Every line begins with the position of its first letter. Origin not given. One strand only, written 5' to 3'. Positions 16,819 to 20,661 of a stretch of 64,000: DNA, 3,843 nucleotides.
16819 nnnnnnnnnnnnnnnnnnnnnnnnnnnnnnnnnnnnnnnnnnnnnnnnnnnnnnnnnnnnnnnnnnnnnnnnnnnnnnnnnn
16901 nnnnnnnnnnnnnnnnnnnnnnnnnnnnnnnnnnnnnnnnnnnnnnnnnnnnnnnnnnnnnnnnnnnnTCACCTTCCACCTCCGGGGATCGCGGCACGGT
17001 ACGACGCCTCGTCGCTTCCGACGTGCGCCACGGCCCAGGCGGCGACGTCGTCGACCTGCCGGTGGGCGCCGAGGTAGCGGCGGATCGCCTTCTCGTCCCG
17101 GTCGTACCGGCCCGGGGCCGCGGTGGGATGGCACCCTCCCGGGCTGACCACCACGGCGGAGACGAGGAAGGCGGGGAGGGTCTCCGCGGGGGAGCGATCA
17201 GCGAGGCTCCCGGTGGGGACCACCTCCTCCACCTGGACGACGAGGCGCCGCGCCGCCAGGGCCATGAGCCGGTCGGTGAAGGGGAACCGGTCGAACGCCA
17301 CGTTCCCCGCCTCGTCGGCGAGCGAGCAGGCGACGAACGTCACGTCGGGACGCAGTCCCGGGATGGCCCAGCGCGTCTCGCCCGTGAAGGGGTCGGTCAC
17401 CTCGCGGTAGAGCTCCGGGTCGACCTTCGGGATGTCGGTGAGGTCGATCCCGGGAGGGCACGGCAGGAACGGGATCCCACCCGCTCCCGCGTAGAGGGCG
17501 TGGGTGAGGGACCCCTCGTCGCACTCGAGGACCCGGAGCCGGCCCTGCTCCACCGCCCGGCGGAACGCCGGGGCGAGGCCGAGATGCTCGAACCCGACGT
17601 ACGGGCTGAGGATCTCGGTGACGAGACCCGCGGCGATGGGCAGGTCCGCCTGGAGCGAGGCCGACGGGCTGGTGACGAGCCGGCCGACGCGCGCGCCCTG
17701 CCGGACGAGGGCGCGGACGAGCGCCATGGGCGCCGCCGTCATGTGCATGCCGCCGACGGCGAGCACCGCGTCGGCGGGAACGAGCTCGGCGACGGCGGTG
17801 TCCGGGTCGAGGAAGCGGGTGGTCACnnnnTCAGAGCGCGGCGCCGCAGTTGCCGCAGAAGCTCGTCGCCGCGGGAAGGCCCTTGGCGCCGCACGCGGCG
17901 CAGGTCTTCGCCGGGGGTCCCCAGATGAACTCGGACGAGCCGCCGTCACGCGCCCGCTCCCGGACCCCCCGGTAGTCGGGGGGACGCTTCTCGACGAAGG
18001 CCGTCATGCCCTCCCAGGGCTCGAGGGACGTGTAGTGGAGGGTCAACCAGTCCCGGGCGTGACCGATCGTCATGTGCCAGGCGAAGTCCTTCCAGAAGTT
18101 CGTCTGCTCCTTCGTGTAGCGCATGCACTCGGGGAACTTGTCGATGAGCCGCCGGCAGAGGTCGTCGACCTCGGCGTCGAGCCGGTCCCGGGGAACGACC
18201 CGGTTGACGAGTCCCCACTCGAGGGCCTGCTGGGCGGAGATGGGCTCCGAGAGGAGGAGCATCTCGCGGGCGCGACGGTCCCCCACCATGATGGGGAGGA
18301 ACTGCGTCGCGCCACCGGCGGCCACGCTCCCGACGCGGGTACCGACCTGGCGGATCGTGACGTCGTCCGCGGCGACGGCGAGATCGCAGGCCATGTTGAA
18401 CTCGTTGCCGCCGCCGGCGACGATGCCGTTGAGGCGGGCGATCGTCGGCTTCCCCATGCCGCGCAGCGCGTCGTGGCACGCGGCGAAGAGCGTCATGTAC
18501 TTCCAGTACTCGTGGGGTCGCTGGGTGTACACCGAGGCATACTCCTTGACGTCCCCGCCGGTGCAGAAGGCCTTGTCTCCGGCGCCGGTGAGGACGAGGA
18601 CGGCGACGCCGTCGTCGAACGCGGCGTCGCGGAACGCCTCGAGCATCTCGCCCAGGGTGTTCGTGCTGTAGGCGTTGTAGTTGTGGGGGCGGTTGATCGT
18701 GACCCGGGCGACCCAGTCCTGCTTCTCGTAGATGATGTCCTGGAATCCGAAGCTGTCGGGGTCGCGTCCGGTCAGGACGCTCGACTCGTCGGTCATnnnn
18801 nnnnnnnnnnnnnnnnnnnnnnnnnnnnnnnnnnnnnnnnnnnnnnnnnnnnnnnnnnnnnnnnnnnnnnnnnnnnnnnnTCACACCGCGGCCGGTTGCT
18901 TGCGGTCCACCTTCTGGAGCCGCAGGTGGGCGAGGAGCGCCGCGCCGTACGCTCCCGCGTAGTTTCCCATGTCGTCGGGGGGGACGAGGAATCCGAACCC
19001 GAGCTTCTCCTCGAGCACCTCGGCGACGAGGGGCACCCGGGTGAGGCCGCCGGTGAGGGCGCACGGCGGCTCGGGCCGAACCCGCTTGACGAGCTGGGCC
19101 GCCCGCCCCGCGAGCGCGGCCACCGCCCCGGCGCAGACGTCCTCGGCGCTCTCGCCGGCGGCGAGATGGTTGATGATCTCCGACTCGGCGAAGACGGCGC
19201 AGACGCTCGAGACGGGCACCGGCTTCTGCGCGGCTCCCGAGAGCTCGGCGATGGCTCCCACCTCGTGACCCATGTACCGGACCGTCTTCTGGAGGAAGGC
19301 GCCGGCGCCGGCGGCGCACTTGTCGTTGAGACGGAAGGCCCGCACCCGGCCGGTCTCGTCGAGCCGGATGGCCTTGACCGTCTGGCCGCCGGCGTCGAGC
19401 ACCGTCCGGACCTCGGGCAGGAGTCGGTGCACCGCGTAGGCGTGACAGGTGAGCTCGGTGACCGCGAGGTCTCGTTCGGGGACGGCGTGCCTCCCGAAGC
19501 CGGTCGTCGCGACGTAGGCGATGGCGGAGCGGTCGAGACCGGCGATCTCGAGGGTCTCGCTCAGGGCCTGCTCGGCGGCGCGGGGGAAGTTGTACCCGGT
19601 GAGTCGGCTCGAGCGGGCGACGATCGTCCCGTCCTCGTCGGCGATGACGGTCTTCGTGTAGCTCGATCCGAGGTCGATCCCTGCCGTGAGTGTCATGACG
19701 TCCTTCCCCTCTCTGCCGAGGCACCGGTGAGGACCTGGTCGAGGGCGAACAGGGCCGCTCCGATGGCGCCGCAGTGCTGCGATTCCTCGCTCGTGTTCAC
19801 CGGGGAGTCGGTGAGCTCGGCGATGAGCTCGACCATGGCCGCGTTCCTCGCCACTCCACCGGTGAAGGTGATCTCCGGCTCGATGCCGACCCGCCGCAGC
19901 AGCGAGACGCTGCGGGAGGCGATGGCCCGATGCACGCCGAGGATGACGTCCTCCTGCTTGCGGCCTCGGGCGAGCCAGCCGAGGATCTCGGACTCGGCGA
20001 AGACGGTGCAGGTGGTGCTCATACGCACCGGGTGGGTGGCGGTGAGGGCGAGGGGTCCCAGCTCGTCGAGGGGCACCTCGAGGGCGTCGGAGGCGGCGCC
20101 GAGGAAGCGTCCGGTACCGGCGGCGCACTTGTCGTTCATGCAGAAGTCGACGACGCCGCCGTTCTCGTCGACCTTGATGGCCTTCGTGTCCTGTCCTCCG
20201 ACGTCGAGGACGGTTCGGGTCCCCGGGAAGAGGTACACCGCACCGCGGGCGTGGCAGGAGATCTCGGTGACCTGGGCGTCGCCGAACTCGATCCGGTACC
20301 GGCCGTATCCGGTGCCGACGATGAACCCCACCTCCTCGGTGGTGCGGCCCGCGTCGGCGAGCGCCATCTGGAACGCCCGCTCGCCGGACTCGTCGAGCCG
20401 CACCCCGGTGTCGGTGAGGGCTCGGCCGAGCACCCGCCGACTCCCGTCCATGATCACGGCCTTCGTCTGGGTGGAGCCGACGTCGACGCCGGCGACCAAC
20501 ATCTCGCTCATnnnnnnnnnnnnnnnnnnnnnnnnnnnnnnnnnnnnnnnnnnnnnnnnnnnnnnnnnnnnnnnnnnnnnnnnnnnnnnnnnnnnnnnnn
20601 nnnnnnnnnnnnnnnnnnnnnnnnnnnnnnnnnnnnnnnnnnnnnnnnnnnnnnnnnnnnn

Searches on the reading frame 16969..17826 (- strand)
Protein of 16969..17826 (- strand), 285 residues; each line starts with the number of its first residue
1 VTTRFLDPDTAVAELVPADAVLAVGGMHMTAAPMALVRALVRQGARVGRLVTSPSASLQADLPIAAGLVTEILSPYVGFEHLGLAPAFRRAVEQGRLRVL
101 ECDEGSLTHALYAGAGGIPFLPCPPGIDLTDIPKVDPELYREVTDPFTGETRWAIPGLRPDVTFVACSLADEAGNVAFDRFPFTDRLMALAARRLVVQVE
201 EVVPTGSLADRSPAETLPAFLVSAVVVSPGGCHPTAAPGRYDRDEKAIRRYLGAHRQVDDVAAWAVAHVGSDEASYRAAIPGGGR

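Call 11: search_protein_families(library=ncbifam, proteins=[window:16969-17826:-], max_evalue=1e-10)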
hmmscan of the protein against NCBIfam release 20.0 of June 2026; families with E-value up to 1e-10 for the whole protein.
window:16969-17826:- (285 aa): 0 families

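Call 60: search_protein_families(library=pfam, max_evalue=0.00001, proteins=[window:16969-17826:-])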
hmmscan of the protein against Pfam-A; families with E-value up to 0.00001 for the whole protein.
window:16969-17826:- (285 aa): 1 family
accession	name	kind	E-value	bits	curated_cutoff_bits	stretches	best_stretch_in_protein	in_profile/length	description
PF01144.29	CoA_trans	-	1.2e-20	74.4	23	1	8-227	4-216/217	Coenzyme A transferase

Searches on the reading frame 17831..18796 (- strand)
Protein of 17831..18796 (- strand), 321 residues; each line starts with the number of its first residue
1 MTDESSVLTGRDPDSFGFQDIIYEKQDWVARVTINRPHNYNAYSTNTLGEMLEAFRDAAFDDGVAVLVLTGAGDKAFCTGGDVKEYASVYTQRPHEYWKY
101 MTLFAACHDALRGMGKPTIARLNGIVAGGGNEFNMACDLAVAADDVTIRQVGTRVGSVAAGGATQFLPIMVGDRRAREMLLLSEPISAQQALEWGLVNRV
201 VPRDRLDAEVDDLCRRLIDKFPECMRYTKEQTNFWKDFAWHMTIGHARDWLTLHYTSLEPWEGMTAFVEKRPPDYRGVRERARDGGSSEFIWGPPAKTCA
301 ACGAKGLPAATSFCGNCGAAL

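Call 11: search_protein_families(library=ncbifam, proteins=[window:17831-18796:-], max_evalue=1e-10)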
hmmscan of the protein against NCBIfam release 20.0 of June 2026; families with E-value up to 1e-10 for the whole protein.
window:17831-18796:- (321 aa): 66 families (the best 25 are shown)
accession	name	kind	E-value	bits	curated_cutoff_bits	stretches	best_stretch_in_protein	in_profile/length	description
TIGR03200.1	dearomat_oah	equivalog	1.9e-60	204.9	464.45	1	30-202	39-211/360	6-oxocyclohex-1-ene-1-carbonyl-CoA hydratase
TIGR03210.1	badI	equivalog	4.7e-60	203.1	467.6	1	18-276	1-254/256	2-ketocyclohexanecarboxyl-CoA hydrolase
NF005637.0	PRK07396.1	equivalog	1.2e-56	192.2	380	1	18-278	12-269/273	1,4-dihydroxy-2-naphthoyl-CoA synthase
TIGR01929.1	menB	equivalog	6.5e-55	186.5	342.7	1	18-276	1-257/259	1,4-dihydroxy-2-naphthoyl-CoA synthase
NF042430.2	EnCoAhydt_DpgD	equivalog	5.4e-46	157.1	400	1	23-277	1-257/258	enoyl-CoA-hydratase DpgD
NF004795.0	PRK06143.1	subfamily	1.7e-43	149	283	1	25-271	15-257/260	enoyl-CoA hydratase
NF006008.0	PRK08139.1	equivalog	3.8e-43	147.9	313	1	22-276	14-264/266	enoyl-CoA hydratase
NF004840.0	PRK06190.1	equivalog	3.9e-43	147.9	253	1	21-233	6-214/260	enoyl-CoA hydratase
NF004475.0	PRK05809.1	subfamily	4.1e-43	147.8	394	1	18-275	3-257/260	short-chain-enoyl-CoA hydratase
NF005802.0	PRK07657.1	equivalog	4.4e-43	147.7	363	1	25-277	10-259/260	enoyl-CoA hydratase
NF004796.0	PRK06144.1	subfamily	2.6e-41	141.8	272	1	19-277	8-261/262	enoyl-CoA hydratase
TIGR02280.1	PaaB1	equivalog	1.1e-40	139.7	345.15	1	21-277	1-255/256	2-(1,2-epoxy-1,2-dihydrophenyl)acetyl-CoA isomerase PaaG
NF004634.0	PRK05980.1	equivalog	1.3e-40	139.4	375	1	21-225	5-210/263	crotonase/enoyl-CoA hydratase family protein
NF005803.0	PRK07658.1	equivalog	1.4e-40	139.3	313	1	22-277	5-256/257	enoyl-CoA hydratase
NF046063.1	oxepin_alt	equivalog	5.8e-40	137.4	300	1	24-274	5-254/254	oxepin-CoA hydrolase, alternative type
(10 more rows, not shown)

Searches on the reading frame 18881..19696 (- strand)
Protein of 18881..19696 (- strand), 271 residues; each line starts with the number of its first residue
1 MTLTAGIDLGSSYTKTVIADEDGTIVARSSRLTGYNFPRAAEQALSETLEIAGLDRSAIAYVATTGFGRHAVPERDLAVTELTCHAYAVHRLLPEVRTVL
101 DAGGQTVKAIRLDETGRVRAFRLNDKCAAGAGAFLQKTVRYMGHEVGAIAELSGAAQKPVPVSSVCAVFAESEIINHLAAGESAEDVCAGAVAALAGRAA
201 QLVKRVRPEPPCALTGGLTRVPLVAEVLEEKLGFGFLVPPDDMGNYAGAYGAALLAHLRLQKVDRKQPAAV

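Call 11: search_protein_families(library=ncbifam, proteins=[window:18881-19696:-], max_evalue=1e-10)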
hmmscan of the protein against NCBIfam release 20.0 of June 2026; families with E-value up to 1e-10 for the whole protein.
window:18881-19696:- (271 aa): 5 families
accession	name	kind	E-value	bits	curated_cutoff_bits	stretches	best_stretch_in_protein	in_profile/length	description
TIGR00241.1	CoA_E_activ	domain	4.2e-57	193.5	125.4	1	4-255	2-248/248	acyl-CoA dehydratase activase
TIGR03192.1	benz_CoA_bzdQ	equivalog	2.6e-42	145.3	380.2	1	3-262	33-292/293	benzoyl-CoA reductase, bzd-type, subunit Q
TIGR02261.1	benz_CoA_red_D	equivalog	1.1e-40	139.5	312.85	1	2-254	1-260/262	benzoyl-CoA reductase subunit D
TIGR02259.1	benz_CoA_red_A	equivalog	1.2e-33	116.5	578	1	60-206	231-378/432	benzoyl-CoA reductase subunit A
TIGR03286.1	methan_mark_15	hypoth_equivalog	4.1e-28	98.5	455.75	1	3-256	145-401/404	methanogenesis marker 15 protein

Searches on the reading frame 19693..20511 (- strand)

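Call 11: search_protein_families(library=ncbifam, proteins=[window:19693-20511:-], max_evalue=1e-10)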
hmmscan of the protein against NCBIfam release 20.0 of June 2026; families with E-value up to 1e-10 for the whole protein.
window:19693-20511:- (272 aa): 5 families
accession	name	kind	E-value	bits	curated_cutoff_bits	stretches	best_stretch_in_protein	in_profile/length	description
TIGR00241.1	CoA_E_activ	domain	8.4e-82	274.4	125.4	1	6-254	2-247/248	acyl-CoA dehydratase activase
TIGR02259.1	benz_CoA_red_A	equivalog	3.2e-66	223.9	578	1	51-256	220-432/432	benzoyl-CoA reductase subunit A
TIGR03192.1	benz_CoA_bzdQ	equivalog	7.3e-60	202.9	380.2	1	4-256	32-286/293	benzoyl-CoA reductase, bzd-type, subunit Q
TIGR03286.1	methan_mark_15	hypoth_equivalog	7.5e-40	137.1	455.75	1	4-256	144-401/404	methanogenesis marker 15 protein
TIGR02261.1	benz_CoA_red_D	equivalog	2.4e-37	128.5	312.85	1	6-255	3-261/262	benzoyl-CoA reductase subunit D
